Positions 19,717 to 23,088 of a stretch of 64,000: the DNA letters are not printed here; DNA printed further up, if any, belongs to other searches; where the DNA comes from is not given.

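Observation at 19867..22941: In-frame fusion of a double ABC permease with its periplasmic solute-binding protein, retaining a signal-peptide-like junction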

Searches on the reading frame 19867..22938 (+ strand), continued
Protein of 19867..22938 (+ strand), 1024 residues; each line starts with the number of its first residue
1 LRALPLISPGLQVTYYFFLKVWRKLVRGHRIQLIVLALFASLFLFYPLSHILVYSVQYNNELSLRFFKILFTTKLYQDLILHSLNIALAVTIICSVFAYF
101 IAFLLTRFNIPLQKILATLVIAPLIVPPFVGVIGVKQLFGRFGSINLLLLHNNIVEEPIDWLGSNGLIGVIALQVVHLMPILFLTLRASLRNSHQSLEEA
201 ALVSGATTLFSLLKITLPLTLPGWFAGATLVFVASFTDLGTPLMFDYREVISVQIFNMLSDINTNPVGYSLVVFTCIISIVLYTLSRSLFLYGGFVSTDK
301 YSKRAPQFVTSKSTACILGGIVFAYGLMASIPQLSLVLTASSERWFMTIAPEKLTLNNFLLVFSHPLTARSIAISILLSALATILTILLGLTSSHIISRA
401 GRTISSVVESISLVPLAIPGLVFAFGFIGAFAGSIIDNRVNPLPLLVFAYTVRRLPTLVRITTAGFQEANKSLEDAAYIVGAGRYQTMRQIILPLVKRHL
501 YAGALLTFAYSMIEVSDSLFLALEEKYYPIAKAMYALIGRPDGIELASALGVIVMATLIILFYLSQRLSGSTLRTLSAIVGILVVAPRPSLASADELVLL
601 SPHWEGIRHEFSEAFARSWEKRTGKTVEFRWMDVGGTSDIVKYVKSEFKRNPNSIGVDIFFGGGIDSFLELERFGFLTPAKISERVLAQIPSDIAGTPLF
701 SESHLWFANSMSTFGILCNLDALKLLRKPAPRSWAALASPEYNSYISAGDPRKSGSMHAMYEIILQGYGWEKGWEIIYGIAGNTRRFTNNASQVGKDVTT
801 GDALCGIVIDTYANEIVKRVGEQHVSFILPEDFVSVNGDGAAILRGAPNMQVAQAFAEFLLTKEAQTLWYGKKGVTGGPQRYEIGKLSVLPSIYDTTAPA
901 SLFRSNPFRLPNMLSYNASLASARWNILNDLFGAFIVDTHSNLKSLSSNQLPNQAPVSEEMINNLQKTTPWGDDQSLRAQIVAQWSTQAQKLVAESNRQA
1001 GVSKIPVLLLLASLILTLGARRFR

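Call 7: find_homologous_proteins(query=window:19867-22938:+, max_evalue=0.00001)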
Query window:19867-22938:+ (1024 aa): 1253 proteins with E <= 0.00001 among 8000 candidates; the best 120 are listed.
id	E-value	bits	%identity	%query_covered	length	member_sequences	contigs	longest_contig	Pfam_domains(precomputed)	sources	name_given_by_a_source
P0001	0.0e+0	2194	100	98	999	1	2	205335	PF13531.12,PF13416.12,PF00528.28,PF13343.12,PF01547.31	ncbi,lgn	-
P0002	0.0e+0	1798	79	98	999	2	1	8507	PF13531.12,PF13416.12,PF00528.28,PF13343.12,PF01547.31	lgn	-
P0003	0.0e+0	1778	79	98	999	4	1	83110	PF13531.12,PF13416.12,PF00528.28,PF13343.12,PF01547.31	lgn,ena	-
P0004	0.0e+0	1425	63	97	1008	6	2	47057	PF13531.12,PF13416.12,PF00528.28,PF13343.12,PF01547.31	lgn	-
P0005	0.0e+0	1362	62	92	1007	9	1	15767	PF13531.12,PF13416.12,PF00528.28,PF13343.12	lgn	-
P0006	0.0e+0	1340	60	95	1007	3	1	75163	PF13531.12,PF13416.12,PF00528.28,PF13343.12,PF01547.31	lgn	-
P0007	0.0e+0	1186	54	93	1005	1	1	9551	PF13531.12,PF13416.12,PF00528.28,PF13343.12,PF01547.31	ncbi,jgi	jgi:iron(III) transport system permease protein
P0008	0.0e+0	1185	54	93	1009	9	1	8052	PF13531.12,PF13416.12,PF00528.28,PF13343.12,PF01547.31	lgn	-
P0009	0.0e+0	1177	53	94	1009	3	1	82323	PF13531.12,PF13416.12,PF00528.28,PF13343.12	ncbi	-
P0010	0.0e+0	1177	54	93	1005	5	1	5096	PF13531.12,PF13416.12,PF00528.28,PF13343.12,PF01547.31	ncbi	-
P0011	0.0e+0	1176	53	94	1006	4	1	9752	PF13531.12,PF13416.12,PF00528.28,PF13343.12,PF01547.31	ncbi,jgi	jgi:iron(III) transport system permease protein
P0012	0.0e+0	1172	52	94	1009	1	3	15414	PF13531.12,PF13416.12,PF00528.28,PF13343.12,PF01547.31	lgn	-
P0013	0.0e+0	1172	53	97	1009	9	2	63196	PF13531.12,PF13416.12,PF00528.28,PF13343.12,PF01547.31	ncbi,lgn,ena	-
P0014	0.0e+0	1168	53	93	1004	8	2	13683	PF13531.12,PF13416.12,PF00528.28,PF13343.12,PF01547.31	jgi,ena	jgi:iron(III) transport system permease protein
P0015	0.0e+0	1167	52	97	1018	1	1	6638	PF13531.12,PF13416.12,PF00528.28,PF13343.12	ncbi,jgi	jgi:iron(III) transport system permease protein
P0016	0.0e+0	1165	53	93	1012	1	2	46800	PF13531.12,PF13416.12,PF00528.28,PF13343.12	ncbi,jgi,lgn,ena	jgi:iron(III) transport system permease protein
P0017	0.0e+0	1164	52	97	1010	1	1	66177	PF13531.12,PF13416.12,PF00528.28,PF13343.12,PF01547.31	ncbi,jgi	jgi:iron(III) transport system permease protein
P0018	0.0e+0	1160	53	93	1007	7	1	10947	PF13531.12,PF13416.12,PF00528.28,PF13343.12,PF01547.31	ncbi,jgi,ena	jgi:iron(III) transport system permease protein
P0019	0.0e+0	1160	53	95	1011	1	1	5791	PF13531.12,PF13416.12,PF00528.28,PF13343.12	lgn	-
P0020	0.0e+0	1157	51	97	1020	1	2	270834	PF13531.12,PF13416.12,PF00528.28,PF13343.12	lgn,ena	-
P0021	0.0e+0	1156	52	92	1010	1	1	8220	PF13531.12,PF13416.12,PF00528.28,PF13343.12,PF01547.31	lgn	-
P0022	0.0e+0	1154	53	94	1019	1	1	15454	PF13531.12,PF13416.12,PF00528.28,PF13343.12,PF01547.31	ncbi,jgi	jgi:iron(III) transport system permease protein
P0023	0.0e+0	1151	53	93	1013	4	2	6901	PF13531.12,PF13416.12,PF00528.28,PF13343.12,PF01547.31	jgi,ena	-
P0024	0.0e+0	1149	52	95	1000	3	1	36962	PF13531.12,PF13416.12,PF00528.28,PF13343.12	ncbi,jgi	jgi:iron(III) transport system permease protein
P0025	0.0e+0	1147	52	93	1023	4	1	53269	PF13531.12,PF13416.12,PF00528.28,PF13343.12,PF01547.31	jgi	jgi:iron(III) transport system permease protein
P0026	0.0e+0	1146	52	92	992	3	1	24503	PF13531.12,PF13416.12,PF00528.28,PF13343.12,PF01547.31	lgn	-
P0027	0.0e+0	1144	52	94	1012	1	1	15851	PF13531.12,PF13416.12,PF00528.28,PF13343.12,PF01547.31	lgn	-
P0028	0.0e+0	1141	53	93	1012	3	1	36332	PF13531.12,PF13416.12,PF00528.28,PF13343.12,PF01547.31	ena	-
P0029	0.0e+0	1140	51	96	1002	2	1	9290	PF13531.12,PF13416.12,PF00528.28,PF13343.12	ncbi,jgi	jgi:iron(III) transport system permease protein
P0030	0.0e+0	1140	52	94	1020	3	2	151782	PF13531.12,PF13416.12,PF00528.28,PF13343.12,PF01547.31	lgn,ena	-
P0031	0.0e+0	1139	52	93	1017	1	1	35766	PF13531.12,PF13416.12,PF00528.28,PF13343.12,PF01547.31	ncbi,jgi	jgi:iron(III) transport system permease protein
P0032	0.0e+0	1139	51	96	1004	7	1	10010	PF13531.12,PF13416.12,PF00528.28,PF13343.12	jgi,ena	jgi:iron(III) transport system permease protein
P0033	0.0e+0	1138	51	97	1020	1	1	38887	PF13531.12,PF13416.12,PF00528.28,PF13343.12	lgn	-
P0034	0.0e+0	1137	51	97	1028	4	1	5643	PF13531.12,PF13416.12,PF00528.28,PF13343.12,PF01547.31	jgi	jgi:iron(III) transport system permease protein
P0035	0.0e+0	1136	51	97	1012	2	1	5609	PF13531.12,PF13416.12,PF00528.28,PF13343.12,PF01547.31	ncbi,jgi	jgi:iron(III) transport system permease protein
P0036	0.0e+0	1131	52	96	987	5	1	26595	PF13531.12,PF13416.12,PF00528.28,PF13343.12,PF01547.31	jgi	jgi:iron(III) transport system permease protein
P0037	0.0e+0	1130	52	95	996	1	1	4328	PF13531.12,PF13416.12,PF00528.28,PF13343.12,PF01547.31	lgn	-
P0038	0.0e+0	1126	51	96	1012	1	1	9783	PF13531.12,PF13416.12,PF00528.28,PF13343.12,PF01547.31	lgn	-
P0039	0.0e+0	1119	51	94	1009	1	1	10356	PF13531.12,PF13416.12,PF00528.28,PF13343.12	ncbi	-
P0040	0.0e+0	1117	51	93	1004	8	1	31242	PF13531.12,PF13416.12,PF00528.28,PF13343.12,PF01547.31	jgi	jgi:iron(III) transport system permease protein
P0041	0.0e+0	1117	51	94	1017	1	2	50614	PF13531.12,PF13416.12,PF00528.28,PF13343.12,PF01547.31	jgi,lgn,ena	-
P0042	0.0e+0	1115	51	94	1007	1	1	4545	PF13531.12,PF13416.12,PF00528.28,PF13343.12,PF01547.31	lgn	-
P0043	0.0e+0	1113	50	96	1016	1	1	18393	PF13531.12,PF13416.12,PF00528.28,PF13343.12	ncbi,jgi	jgi:iron(III) transport system permease protein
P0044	0.0e+0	1105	49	98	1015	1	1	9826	PF13531.12,PF13416.12,PF00528.28,PF13343.12,PF01547.31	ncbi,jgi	jgi:iron(III) transport system permease protein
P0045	0.0e+0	1103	51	93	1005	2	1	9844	PF13531.12,PF13416.12,PF00528.28,PF13343.12,PF01547.31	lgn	-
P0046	0.0e+0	1099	49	94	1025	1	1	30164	PF13531.12,PF13416.12,PF00528.28,PF13343.12,PF01547.31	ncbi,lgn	-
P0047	0.0e+0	1094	49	97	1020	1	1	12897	PF13531.12,PF13416.12,PF00528.28,PF13343.12,PF01547.31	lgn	-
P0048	0.0e+0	1089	49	94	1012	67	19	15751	PF13531.12,PF13416.12,PF00528.28,PF13343.12,PF01547.31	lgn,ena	-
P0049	0.0e+0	1088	52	90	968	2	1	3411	PF13531.12,PF13416.12,PF00528.28,PF13343.12,PF01547.31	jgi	jgi:iron(III) transport system permease protein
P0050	0.0e+0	1086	49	94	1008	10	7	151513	PF13531.12,PF13416.12,PF00528.28,PF13343.12,PF01547.31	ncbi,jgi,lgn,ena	jgi:iron(III) transport system permease protein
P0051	0.0e+0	1084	50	94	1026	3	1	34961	PF13531.12,PF13416.12,PF00528.28,PF13343.12,PF01547.31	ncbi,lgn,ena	-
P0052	0.0e+0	1081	49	94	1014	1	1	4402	PF13531.12,PF13416.12,PF00528.28,PF13343.12,PF01547.31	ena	-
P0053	0.0e+0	1079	49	94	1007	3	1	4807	PF13531.12,PF13416.12,PF00528.28,PF13343.12,PF01547.31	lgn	-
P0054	0.0e+0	1077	49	95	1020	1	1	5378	PF13531.12,PF13416.12,PF00528.28,PF13343.12,PF01547.31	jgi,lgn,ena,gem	-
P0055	0.0e+0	1074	48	94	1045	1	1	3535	PF13531.12,PF13416.12,PF00528.28,PF13343.12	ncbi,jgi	jgi:iron(III) transport system permease protein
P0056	0.0e+0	1069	48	96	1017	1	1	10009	PF13531.12,PF13416.12,PF00528.28,PF13343.12,PF01547.31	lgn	-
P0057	0.0e+0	1065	48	96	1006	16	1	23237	PF13531.12,PF13416.12,PF00528.28,PF13343.12,PF01547.31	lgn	-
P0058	0.0e+0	1064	48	93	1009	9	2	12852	PF13531.12,PF13416.12,PF00528.28,PF13343.12,PF01547.31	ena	-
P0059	0.0e+0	1062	48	97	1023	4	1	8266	PF13531.12,PF13416.12,PF00528.28,PF13343.12,PF01547.31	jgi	jgi:iron(III) transport system permease protein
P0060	0.0e+0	1061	47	97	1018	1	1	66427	PF13531.12,PF13416.12,PF00528.28,PF13343.12,PF01547.31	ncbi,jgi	jgi:iron(III) transport system permease protein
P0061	0.0e+0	1061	47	94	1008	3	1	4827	PF13531.12,PF13416.12,PF00528.28,PF13343.12,PF01547.31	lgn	-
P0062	0.0e+0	1060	50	94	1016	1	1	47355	PF13531.12,PF13416.12,PF00528.28,PF13343.12,PF01547.31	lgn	-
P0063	0.0e+0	1060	47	94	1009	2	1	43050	PF13531.12,PF13416.12,PF00528.28,PF13343.12,PF01547.31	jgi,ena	-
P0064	0.0e+0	1059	47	94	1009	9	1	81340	PF13531.12,PF13416.12,PF00528.28,PF13343.12,PF01547.31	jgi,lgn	jgi:iron(III) transport system permease protein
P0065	0.0e+0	1057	47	97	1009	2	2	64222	PF13531.12,PF13416.12,PF00528.28,PF13343.12,PF01547.31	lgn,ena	-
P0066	0.0e+0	1056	48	95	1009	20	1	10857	PF13531.12,PF13416.12,PF00528.28,PF13343.12,PF01547.31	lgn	-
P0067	0.0e+0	1056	48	94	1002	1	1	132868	PF13531.12,PF13416.12,PF00528.28,PF13343.12,PF01547.31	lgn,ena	-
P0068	0.0e+0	1053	49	94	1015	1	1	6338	PF13531.12,PF13416.12,PF00528.28,PF13343.12,PF01547.31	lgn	-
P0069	0.0e+0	1053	47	94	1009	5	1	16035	PF13531.12,PF13416.12,PF00528.28,PF13343.12,PF01547.31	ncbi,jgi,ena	-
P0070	0.0e+0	1051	48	94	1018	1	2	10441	PF13531.12,PF13416.12,PF00528.28,PF13343.12,PF01547.31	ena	-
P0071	0.0e+0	1051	48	96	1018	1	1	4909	PF13531.12,PF13416.12,PF00528.28,PF13343.12,PF01547.31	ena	-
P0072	0.0e+0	1048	47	97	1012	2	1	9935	PF13531.12,PF13416.12,PF00528.28,PF13343.12,PF01547.31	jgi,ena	jgi:iron(III) transport system permease protein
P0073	0.0e+0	1047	47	95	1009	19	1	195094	PF13531.12,PF13416.12,PF00528.28,PF13343.12,PF01547.31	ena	-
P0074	0.0e+0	1045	48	95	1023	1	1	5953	PF13531.12,PF13416.12,PF00528.28,PF13343.12,PF01547.31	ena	-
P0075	0.0e+0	1044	48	94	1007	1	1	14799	PF13531.12,PF13416.12,PF00528.28,PF13343.12,PF01547.31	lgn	-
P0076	0.0e+0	1043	47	97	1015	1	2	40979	PF13531.12,PF13416.12,PF00528.28,PF13343.12,PF01547.31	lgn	-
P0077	0.0e+0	1043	47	96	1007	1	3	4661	PF13531.12,PF13416.12,PF00528.28,PF13343.12,PF01547.31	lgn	-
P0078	0.0e+0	1041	47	94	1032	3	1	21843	PF13531.12,PF13416.12,PF00528.28,PF13343.12,PF01547.31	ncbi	-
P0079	0.0e+0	1040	47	95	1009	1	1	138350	PF13531.12,PF13416.12,PF00528.28,PF13343.12,PF01547.31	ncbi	ncbi:MAG: hypothetical protein RL518_1236 [Pseudomonadota bacterium]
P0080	0.0e+0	1040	48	94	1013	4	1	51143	PF13531.12,PF13416.12,PF00528.28,PF13343.12,PF01547.31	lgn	-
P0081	0.0e+0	1038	46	96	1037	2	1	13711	PF13531.12,PF13416.12,PF00528.28,PF13343.12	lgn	-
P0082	0.0e+0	1038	47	97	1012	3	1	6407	PF13531.12,PF13416.12,PF00528.28,PF13343.12,PF01547.31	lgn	-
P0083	0.0e+0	1035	47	95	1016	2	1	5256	PF13531.12,PF13416.12,PF00528.28,PF13343.12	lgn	-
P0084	0.0e+0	1034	48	94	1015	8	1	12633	PF13531.12,PF13416.12,PF00528.28,PF13343.12,PF01547.31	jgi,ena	jgi:iron(III) transport system permease protein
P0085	0.0e+0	1033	47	96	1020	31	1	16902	PF13531.12,PF13416.12,PF00528.28,PF13343.12,PF01547.31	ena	-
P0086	0.0e+0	1031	48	93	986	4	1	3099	PF13531.12,PF13416.12,PF00528.28,PF13343.12,PF01547.31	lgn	-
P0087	0.0e+0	1029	52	86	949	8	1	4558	PF13531.12,PF13416.12,PF00528.28,PF13343.12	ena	-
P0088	0.0e+0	1027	46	97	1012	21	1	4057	PF13531.12,PF13416.12,PF00528.28,PF13343.12,PF01547.31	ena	-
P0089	0.0e+0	1027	47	97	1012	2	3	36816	PF13531.12,PF13416.12,PF00528.28,PF13343.12,PF01547.31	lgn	-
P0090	0.0e+0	1026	46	94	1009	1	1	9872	PF13531.12,PF13416.12,PF00528.28,PF13343.12,PF01547.31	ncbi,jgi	jgi:iron(III) transport system permease protein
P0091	0.0e+0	1024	47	97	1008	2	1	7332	PF13531.12,PF13416.12,PF00528.28,PF13343.12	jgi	jgi:iron(III) transport system permease protein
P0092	0.0e+0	1017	47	93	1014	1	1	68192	PF13531.12,PF13416.12,PF00528.28,PF13343.12,PF01547.31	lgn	-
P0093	2.9e-298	1010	47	92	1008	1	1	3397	PF13531.12,PF13416.12,PF00528.28,PF13343.12,PF01547.31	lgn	-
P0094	1.7e-297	1008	45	96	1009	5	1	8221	PF13531.12,PF13416.12,PF00528.28,PF13343.12,PF01547.31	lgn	-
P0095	2.0e-283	961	46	93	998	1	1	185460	PF13531.12,PF13416.12,PF00528.28,PF13343.12,PF01547.31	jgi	-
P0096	1.3e-275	935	52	77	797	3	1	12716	PF13531.12,PF13416.12,PF00528.28,PF13343.12,PF01547.31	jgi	jgi:ABC-type Fe3+ transport system substrate-binding protein/ABC-type spermidine/putrescine transpor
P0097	2.7e-274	931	45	95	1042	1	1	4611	PF13531.12,PF13416.12,PF00528.28,PF13343.12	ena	-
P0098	2.4e-273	928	44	97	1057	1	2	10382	PF13531.12,PF13416.12,PF00528.28,PF13343.12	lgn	-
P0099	3.4e-273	927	45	96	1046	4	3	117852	PF13531.12,PF13416.12,PF00528.28,PF13343.12,PF01547.31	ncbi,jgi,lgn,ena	jgi:iron(III) transport system permease protein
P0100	1.6e-264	899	46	85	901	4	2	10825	PF13531.12,PF13416.12,PF00528.28,PF13343.12,PF01547.31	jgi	jgi:iron(III) transport system permease protein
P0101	5.7e-237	807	47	77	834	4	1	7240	PF13531.12,PF13416.12,PF00528.28,PF13343.12,PF01547.31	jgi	jgi:ABC-type spermidine/putrescine transport system permease subunit II/ABC-type Fe3+ transport syst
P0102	2.1e-214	733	38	94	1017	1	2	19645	PF13531.12,PF13416.12,PF00528.28,PF13343.12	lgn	-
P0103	3.7e-153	530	48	50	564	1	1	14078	PF00528.28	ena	-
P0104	2.1e-139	484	44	53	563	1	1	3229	PF00528.28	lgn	-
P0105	2.2e-139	484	44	53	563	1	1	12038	PF00528.28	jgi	-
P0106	1.9e-138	481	44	49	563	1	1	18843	PF00528.28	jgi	jgi:iron(III) transport system permease protein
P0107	4.4e-138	480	45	53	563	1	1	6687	PF00528.28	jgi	jgi:iron(III) transport system permease protein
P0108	1.3e-137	478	43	52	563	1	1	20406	PF00528.28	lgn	-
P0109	1.7e-136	475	44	52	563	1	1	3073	PF00528.28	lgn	-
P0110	1.9e-136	475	44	50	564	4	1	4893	PF00528.28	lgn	-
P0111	1.2e-135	472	43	52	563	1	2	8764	PF00528.28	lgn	-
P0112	8.8e-135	469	44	50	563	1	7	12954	PF00528.28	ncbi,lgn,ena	-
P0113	1.7e-134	468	44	51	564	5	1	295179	PF00528.28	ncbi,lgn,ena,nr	ncbi:MAG: iron ABC transporter permease [Gemmatimonadota bacterium]|nr:iron ABC transporter permease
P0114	2.6e-134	468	45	51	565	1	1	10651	PF00528.28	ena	-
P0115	3.2e-134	467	43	52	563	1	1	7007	PF00528.28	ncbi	-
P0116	3.5e-134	467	44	51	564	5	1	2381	PF00528.28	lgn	-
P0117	5.3e-134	467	43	53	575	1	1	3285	PF00528.28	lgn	-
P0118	5.4e-134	467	45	51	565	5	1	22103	PF00528.28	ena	-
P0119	9.3e-134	466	44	49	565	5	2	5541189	PF00528.28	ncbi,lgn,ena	-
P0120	1.4e-133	465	45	51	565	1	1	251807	PF00528.28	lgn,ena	-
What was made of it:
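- About 100 clusters of about 1000 aa, 38-100% identity, share the same Pfam set (call 7).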

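Call 13: find_encoding_contigs(protein=P0001, flank=6000, max_places=3)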
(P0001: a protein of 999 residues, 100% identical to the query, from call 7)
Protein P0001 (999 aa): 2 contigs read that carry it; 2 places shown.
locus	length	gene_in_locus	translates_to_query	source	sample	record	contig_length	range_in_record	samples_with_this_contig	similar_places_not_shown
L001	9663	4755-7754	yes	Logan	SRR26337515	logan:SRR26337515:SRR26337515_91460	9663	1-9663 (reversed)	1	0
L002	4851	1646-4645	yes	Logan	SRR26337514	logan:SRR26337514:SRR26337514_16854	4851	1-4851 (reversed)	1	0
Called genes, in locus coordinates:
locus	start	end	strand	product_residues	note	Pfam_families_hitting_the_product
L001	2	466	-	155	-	?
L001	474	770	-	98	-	-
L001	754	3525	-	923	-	PF00176:SNF2-rel_dom, PF00270:DEAD (weak), PF00271:Helicase_C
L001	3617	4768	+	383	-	PF00005:ABC_tran, PF13304:AAA_21 (faint), PF08402:TOBE_2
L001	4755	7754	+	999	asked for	PF00528:BPD_transp_1, PF01547:SBP_bac_1 (weak), PF13531:SBP_bac_11, PF13343:SBP_bac_6, PF13416:SBP_bac_8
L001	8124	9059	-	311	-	PF01464:SLT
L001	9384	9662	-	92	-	?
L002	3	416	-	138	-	?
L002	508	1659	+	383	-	PF00005:ABC_tran, PF13304:AAA_21 (faint), PF08402:TOBE_2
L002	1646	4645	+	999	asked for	PF00528:BPD_transp_1, PF01547:SBP_bac_1 (weak), PF13531:SBP_bac_11, PF13343:SBP_bac_6, PF13416:SBP_bac_8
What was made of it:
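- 18804..19955 (+): ABC ATPase subunit (ABC_tran + TOBE_2). The likely real start is ATG 18837, because TATAAT lies directly before GTG 18804. Its stop overlaps the start of the fused gene. Pfam families of the identical gene in L001/L002 (call 13).
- The identical gene is in two independent assemblies (call 13). The same 999-aa protein is found in two independent SRA assemblies (call 13).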
